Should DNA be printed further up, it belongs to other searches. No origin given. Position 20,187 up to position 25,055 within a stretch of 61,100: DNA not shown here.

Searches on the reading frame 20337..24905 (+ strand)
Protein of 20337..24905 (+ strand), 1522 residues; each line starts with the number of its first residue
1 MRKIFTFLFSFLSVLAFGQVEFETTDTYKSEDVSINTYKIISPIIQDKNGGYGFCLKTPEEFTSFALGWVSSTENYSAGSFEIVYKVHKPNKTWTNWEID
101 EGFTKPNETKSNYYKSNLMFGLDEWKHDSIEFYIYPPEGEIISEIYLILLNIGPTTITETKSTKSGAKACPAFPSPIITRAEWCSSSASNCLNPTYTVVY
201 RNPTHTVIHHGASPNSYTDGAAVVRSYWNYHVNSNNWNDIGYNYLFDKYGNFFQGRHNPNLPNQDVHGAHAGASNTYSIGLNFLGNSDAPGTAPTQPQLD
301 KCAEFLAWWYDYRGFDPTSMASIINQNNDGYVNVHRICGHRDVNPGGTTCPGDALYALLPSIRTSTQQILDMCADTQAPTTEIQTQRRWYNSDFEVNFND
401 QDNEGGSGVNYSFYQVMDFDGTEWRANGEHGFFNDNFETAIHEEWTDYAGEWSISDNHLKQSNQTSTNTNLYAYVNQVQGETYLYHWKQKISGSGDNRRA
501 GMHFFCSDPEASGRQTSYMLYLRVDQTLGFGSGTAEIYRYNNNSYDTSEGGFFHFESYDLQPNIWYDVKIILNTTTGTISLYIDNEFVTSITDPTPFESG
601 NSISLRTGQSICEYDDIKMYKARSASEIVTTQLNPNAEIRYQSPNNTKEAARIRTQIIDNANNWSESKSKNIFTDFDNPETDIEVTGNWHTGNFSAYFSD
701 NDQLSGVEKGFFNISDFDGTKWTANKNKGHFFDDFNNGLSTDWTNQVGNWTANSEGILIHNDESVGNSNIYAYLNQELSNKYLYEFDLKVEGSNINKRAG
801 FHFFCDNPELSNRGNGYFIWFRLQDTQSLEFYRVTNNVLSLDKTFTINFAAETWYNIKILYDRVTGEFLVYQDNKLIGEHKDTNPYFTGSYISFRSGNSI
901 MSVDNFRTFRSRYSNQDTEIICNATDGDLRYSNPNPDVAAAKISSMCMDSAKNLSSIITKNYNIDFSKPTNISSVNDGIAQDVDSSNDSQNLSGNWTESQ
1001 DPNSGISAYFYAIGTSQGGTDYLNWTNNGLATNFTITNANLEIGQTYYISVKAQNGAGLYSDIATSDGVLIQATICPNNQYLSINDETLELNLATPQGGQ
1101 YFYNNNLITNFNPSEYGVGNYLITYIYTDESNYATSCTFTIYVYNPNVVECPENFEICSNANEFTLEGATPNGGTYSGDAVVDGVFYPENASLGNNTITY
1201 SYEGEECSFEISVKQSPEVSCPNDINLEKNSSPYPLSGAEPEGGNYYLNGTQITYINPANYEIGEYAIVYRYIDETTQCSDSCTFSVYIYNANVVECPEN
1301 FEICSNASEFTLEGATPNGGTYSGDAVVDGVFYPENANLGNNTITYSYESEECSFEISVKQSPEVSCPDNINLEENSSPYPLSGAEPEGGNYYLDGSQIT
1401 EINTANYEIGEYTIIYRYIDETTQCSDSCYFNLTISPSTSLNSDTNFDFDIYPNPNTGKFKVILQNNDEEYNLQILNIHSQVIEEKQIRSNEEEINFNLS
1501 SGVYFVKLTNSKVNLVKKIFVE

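Call 72: search_protein_families(library=pfam, proteins=[window:20337-24905:+], max_evalue=0.00001)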
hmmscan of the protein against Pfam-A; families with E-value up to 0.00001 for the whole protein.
window:20337-24905:+ (1522 aa): 3 families
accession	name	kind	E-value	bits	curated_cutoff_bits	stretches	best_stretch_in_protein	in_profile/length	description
PF01510.30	Amidase_2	-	9.6e-14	52.3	26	1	201-353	3-131/131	N-acetylmuramoyl-L-alanine amidase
PF18962.6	Por_Secre_tail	-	8.9e-12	45.6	27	1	1451-1521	1-75/75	Secretion system C-terminal sorting domain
PF02494.22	HYR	-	9.2e-09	36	21.7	0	1076-1143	10-81/81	HYR domain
